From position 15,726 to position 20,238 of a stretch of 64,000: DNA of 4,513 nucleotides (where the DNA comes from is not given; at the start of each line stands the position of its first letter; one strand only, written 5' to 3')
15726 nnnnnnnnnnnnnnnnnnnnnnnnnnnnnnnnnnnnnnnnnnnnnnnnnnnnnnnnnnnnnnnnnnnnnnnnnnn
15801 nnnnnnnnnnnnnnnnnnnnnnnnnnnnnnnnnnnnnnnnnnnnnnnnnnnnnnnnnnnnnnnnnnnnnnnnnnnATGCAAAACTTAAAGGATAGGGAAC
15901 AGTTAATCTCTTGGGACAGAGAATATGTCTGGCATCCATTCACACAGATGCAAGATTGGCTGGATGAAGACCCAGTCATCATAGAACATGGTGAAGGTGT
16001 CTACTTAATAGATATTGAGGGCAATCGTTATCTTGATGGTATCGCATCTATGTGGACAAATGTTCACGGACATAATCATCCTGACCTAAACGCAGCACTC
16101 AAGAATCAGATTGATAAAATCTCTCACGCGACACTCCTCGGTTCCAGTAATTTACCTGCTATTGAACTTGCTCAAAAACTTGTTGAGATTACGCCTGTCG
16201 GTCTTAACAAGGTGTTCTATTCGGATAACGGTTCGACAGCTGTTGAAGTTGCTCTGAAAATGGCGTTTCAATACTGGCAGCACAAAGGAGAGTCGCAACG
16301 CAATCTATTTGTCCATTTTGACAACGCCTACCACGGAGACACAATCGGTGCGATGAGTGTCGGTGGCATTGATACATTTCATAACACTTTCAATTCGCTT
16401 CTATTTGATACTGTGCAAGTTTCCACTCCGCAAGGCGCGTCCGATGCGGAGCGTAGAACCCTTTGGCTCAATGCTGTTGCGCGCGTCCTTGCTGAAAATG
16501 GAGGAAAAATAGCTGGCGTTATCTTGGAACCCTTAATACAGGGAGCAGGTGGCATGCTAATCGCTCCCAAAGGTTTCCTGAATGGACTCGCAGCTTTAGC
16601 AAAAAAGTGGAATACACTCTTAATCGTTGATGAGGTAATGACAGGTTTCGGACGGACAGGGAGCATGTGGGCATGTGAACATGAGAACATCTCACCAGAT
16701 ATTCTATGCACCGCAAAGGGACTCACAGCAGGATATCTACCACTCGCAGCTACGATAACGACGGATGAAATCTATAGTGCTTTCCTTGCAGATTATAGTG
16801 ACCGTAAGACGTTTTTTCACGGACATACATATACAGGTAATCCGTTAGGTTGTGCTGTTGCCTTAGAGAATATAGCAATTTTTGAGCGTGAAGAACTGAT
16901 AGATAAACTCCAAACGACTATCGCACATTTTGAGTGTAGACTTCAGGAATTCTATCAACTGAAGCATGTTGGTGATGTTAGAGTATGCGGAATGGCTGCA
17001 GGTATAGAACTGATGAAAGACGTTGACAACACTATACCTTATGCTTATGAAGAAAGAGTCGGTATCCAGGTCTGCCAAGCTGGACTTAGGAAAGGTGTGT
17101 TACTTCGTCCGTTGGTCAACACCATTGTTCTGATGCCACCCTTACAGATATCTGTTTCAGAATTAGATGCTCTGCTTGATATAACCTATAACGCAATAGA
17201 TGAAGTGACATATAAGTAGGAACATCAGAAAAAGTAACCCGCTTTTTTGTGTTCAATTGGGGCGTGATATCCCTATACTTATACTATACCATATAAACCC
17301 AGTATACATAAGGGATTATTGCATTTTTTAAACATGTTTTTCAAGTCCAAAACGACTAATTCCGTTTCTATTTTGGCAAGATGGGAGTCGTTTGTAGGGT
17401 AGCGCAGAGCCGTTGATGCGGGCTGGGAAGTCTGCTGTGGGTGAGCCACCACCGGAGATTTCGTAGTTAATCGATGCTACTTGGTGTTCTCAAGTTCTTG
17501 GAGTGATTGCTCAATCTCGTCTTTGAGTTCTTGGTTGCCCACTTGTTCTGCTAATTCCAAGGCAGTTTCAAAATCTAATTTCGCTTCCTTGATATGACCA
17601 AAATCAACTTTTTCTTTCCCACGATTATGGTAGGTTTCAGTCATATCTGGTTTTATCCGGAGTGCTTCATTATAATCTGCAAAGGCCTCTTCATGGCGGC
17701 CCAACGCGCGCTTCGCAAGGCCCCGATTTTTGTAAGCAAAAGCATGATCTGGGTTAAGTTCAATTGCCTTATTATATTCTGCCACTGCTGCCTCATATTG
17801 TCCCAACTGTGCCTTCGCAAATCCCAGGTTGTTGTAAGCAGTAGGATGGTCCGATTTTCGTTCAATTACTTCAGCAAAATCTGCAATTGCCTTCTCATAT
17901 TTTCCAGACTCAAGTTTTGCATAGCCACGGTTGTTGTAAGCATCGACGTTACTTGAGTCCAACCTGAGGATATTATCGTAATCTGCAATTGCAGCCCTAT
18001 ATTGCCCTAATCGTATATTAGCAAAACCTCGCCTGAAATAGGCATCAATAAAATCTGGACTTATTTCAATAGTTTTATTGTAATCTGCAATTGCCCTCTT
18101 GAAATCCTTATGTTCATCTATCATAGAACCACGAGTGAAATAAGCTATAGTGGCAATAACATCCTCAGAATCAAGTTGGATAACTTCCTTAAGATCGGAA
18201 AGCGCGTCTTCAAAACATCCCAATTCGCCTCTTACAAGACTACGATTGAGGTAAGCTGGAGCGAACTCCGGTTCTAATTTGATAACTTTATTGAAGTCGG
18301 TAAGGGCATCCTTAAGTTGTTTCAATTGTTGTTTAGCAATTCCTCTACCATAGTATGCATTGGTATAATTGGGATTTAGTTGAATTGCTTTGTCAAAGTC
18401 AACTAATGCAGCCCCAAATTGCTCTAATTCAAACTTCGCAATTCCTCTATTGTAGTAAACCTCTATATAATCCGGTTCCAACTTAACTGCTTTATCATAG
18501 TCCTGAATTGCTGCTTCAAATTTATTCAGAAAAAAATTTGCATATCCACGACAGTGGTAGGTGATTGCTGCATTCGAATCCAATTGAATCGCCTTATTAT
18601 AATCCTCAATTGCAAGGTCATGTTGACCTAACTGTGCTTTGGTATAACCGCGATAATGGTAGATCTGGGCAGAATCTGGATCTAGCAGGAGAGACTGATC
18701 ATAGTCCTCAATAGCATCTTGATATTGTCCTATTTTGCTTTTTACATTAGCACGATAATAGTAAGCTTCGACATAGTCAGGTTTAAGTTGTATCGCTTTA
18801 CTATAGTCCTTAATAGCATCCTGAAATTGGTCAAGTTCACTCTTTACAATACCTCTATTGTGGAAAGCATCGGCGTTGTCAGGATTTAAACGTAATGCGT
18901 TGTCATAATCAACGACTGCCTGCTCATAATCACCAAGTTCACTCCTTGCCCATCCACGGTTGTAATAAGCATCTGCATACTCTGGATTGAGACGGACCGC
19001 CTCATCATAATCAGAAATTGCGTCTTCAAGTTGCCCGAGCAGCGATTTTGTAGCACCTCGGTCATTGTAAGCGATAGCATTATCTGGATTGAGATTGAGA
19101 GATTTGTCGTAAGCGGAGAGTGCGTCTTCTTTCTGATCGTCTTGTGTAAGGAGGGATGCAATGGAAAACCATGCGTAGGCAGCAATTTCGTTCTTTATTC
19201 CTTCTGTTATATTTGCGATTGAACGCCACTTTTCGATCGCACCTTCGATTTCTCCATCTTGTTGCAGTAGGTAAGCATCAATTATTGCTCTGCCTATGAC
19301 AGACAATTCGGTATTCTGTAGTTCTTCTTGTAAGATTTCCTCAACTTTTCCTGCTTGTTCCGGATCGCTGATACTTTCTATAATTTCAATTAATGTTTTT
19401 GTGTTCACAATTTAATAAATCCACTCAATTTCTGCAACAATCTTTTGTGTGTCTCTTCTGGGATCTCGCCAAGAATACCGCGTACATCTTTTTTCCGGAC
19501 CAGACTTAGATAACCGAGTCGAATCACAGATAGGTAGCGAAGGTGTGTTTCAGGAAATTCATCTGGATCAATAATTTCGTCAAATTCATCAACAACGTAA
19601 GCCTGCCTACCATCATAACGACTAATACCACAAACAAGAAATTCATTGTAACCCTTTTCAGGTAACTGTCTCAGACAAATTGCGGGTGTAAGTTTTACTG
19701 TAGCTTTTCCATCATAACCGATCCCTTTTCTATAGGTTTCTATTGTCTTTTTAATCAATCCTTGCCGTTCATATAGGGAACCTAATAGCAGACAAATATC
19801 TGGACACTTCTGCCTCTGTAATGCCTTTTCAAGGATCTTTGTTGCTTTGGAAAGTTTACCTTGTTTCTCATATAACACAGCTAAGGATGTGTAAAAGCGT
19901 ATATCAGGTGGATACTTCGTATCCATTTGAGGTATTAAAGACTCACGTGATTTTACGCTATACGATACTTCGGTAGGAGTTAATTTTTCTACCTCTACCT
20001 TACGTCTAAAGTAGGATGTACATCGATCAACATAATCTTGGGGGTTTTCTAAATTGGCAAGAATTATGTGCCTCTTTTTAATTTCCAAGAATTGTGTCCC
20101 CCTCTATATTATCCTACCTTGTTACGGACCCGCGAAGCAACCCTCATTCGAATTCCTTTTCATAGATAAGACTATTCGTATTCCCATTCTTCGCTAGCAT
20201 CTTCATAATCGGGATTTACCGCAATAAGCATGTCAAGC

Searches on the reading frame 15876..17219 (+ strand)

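Call 35: search_protein_families(library=pfam, proteins=[window:15876-17219:+], max_evalue=0.01)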
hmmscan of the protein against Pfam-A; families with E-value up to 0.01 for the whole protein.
window:15876-17219:+ (447 aa): 1 family
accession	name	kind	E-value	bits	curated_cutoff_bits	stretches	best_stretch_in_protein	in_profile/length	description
PF00202.27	Aminotran_3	-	8.6e-108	361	30.5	1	33-440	10-402/403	Aminotransferase class-III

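Call 36: search_protein_families(library=padloc, proteins=[window:15876-17219:+], max_evalue=0.01)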
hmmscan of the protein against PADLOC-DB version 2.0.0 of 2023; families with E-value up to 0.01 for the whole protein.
window:15876-17219:+ (447 aa): 0 families

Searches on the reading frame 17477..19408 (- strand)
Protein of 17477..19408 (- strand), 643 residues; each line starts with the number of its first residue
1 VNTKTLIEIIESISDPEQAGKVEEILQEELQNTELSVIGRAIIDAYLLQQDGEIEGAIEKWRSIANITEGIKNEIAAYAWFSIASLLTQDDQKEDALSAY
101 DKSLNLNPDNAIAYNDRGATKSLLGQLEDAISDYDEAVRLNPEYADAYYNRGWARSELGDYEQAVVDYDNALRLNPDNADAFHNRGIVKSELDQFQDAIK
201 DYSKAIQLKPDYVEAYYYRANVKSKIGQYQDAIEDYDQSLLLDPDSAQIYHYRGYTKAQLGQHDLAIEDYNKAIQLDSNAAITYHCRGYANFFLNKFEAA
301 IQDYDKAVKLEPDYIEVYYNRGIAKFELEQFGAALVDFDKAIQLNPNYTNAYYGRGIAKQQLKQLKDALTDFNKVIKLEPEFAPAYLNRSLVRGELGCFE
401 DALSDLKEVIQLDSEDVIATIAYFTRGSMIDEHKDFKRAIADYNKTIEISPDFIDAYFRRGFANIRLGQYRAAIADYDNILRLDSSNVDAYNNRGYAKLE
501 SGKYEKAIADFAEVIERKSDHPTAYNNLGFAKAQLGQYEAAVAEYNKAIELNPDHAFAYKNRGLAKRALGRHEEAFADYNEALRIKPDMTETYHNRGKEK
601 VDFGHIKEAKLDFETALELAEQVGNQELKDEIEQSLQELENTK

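Call 35: search_protein_families(library=pfam, proteins=[window:17477-19408:-], max_evalue=0.01)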
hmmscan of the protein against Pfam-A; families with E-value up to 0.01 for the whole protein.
window:17477-19408:- (643 aa): 26 families (the best 25 are shown)
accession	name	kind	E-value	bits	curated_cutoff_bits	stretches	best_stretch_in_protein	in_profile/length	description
PF00515.34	TPR_1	-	3.9e-117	378.2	27.8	13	145-178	1-34/34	Tetratricopeptide repeat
PF13414.12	TPR_11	-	2.2e-110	360.6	26.8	14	157-188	6-37/42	TPR repeat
PF07719.23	TPR_2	-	3.6e-95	304.8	27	13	145-178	1-34/34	Tetratricopeptide repeat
PF13181.12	TPR_8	-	1.7e-81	261.9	25.7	9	523-555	2-34/34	Tetratricopeptide repeat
PF13431.12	TPR_17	-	5.8e-74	238.7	24.4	9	134-165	2-33/34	Tetratricopeptide repeat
PF13371.12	TPR_9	-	2.3e-62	207.3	35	10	159-215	9-65/73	Tetratricopeptide repeat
PF13432.12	TPR_16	-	7.7e-49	164.1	32.7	5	531-588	6-63/65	Tetratricopeptide repeat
PF13424.12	TPR_12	-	2.9e-44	149.6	30.1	8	523-586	4-75/77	Tetratricopeptide repeat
PF13428.12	TPR_14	-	1.1e-36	121.9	23.5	1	524-562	3-41/44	Tetratricopeptide repeat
PF14559.12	TPR_19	-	8.3e-32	109.8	25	4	499-557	2-59/68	Tetratricopeptide repeat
PF13174.12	TPR_6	-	9.3e-22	76.6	26.3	1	146-177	1-32/33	Tetratricopeptide repeat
PF23914.1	TPR_CcmH_CycH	-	8.2e-19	68.4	42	3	172-275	43-149/158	Cytochrome c-type biogenesis protein H TPR domain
PF10516.15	SHNi-TPR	-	1.3e-16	60.3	21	0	193-209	15-31/38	SHNi-TPR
PF13374.12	TPR_10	-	4.8e-14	52.3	27.5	0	523-550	3-30/42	Tetratricopeptide repeat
PF25063.1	ARM_TT21_C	-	6.1e-13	49.5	35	0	168-249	118-200/209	Tetratricopeptide repeat protein 21 C-terminal ARM domain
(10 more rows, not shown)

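Call 36: search_protein_families(library=padloc, proteins=[window:17477-19408:-], max_evalue=0.01)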
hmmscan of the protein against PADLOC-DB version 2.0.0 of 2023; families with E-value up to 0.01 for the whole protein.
window:17477-19408:- (643 aa): 3 families
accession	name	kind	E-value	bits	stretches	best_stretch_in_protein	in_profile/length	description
PDLC01171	TPR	-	6.5e-10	36.6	2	489-590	180-287/504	TPR repeats containing protein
PDLC01092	C3a198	-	1e-08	32.6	0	92-196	250-354/523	TPR protein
PDLC01101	PrimPol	-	0.001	15.8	0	192-253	46-102/490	adaptation polymerase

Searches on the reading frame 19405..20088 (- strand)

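Call 35: search_protein_families(library=pfam, proteins=[window:19405-20088:-], max_evalue=0.01)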
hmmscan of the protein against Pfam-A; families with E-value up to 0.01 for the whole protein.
window:19405-20088:- (227 aa): 9 families
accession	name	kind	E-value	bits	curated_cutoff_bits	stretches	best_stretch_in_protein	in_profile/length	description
PF13181.12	TPR_8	-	7.9e-09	35.4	25.7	1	64-92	2-30/34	Tetratricopeptide repeat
PF00515.34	TPR_1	-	2.2e-07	30.8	27.8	1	65-92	3-30/34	Tetratricopeptide repeat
PF13428.12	TPR_14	-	3.7e-05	24.4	23.5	1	66-103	4-42/44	Tetratricopeptide repeat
PF13176.12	TPR_7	-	0.00029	21.1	27.9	0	67-90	3-26/36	Tetratricopeptide repeat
PF07719.23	TPR_2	-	0.00031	21.1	27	0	65-92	3-30/34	Tetratricopeptide repeat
PF14559.12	TPR_19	-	0.00047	20.9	25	0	75-114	3-43/68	Tetratricopeptide repeat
PF20308.4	TPR-S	-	0.00062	20.7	27.6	1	57-112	14-67/102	Tetratricopeptide Repeats-Sensor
PF13374.12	TPR_10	-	0.0014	19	27.5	1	66-93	5-32/42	Tetratricopeptide repeat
PF13424.12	TPR_12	-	0.0031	18.1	30.1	0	66-92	48-74/77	Tetratricopeptide repeat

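Call 36: search_protein_families(library=padloc, proteins=[window:19405-20088:-], max_evalue=0.01)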
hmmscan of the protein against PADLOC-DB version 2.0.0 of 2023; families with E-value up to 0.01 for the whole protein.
window:19405-20088:- (227 aa): 0 families

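Call 90: search_protein_families(library=ncbifam, proteins=[window:19405-20088:-], max_evalue=0.01)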
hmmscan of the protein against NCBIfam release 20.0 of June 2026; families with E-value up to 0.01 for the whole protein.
window:19405-20088:- (227 aa): 4 families
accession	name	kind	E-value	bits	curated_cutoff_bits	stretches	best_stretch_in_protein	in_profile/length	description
TIGR02521.1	type_IV_pilW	equivalog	1.1e-05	25.2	154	1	64-126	32-95/234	type IV pilus biogenesis/stability protein PilW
TIGR02917.1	PEP_TPR_lipo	equivalog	3.2e-05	22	312.2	1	58-127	562-632/899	XrtA/PEP-CTERM system TPR-repeat protein PrsT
TIGR00540.1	TPR_hemY_coli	hypoth_equivalog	0.00054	18.8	142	1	57-122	320-385/385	heme biosynthesis-associated TPR protein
NF040959.1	MamA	equivalog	0.0012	18.3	200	1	61-125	103-168/204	magnetosome protein MamA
